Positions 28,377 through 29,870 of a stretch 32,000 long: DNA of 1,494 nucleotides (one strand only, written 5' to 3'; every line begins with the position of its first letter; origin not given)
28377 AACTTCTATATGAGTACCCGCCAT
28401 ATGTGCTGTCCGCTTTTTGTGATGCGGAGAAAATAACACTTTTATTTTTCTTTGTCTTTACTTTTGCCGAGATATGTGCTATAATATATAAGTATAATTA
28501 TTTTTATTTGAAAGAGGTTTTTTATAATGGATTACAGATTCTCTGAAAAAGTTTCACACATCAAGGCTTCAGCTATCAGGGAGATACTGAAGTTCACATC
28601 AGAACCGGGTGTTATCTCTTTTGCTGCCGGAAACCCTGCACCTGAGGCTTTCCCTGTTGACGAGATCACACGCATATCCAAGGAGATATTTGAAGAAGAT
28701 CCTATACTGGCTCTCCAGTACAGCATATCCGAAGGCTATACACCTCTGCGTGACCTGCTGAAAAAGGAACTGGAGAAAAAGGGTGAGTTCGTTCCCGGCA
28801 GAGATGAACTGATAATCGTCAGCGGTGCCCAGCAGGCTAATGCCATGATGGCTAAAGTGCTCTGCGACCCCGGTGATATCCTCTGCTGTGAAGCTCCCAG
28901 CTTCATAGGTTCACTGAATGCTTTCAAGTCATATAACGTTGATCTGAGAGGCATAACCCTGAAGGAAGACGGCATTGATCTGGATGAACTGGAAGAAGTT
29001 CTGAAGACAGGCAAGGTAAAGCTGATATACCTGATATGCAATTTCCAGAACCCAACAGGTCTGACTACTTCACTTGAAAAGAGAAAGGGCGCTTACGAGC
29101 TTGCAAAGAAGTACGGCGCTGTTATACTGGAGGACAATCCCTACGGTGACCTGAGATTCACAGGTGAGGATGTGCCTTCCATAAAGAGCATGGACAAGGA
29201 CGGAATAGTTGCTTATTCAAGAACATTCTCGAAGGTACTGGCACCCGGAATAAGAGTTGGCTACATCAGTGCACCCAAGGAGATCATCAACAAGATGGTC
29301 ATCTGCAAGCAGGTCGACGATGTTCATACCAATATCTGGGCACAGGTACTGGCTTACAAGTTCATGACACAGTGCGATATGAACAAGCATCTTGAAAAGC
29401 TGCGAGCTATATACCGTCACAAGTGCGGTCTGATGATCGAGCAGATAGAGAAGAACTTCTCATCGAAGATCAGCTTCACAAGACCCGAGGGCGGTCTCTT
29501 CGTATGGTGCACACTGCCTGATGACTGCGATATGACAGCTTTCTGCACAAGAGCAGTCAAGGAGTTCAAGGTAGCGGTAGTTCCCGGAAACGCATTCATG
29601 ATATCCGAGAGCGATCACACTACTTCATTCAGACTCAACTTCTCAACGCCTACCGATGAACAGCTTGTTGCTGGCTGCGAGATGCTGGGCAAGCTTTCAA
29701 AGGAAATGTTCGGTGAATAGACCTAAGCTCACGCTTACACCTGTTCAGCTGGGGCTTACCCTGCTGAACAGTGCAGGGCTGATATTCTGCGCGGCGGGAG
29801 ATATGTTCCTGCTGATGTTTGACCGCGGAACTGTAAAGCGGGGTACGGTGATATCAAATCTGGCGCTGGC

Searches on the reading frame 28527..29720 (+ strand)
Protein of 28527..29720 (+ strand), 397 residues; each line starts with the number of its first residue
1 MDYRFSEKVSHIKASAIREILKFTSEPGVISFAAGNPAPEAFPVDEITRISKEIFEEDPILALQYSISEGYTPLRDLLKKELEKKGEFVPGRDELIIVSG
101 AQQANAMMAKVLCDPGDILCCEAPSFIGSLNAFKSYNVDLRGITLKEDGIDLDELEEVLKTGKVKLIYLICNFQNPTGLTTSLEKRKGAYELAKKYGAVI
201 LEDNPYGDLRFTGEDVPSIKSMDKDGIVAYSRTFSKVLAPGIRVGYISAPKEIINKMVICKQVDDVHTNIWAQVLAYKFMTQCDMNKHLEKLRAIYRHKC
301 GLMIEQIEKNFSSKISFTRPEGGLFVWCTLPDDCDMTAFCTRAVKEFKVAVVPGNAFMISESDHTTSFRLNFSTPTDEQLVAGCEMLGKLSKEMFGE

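Call 62: search_protein_families(library=pfam, proteins=[window:28527-29720:+], max_evalue=0.0001)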
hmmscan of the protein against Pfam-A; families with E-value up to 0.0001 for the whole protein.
window:28527-29720:+ (397 aa): 2 families
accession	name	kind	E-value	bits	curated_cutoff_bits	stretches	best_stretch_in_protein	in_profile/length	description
PF00155.27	Aminotran_1_2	-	5.6e-33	115.1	19.7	1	29-385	3-359/361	Aminotransferase class I and II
PF12897.13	Asp_aminotransf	-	4.4e-08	32.8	27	1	120-380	128-398/421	Aspartate amino-transferase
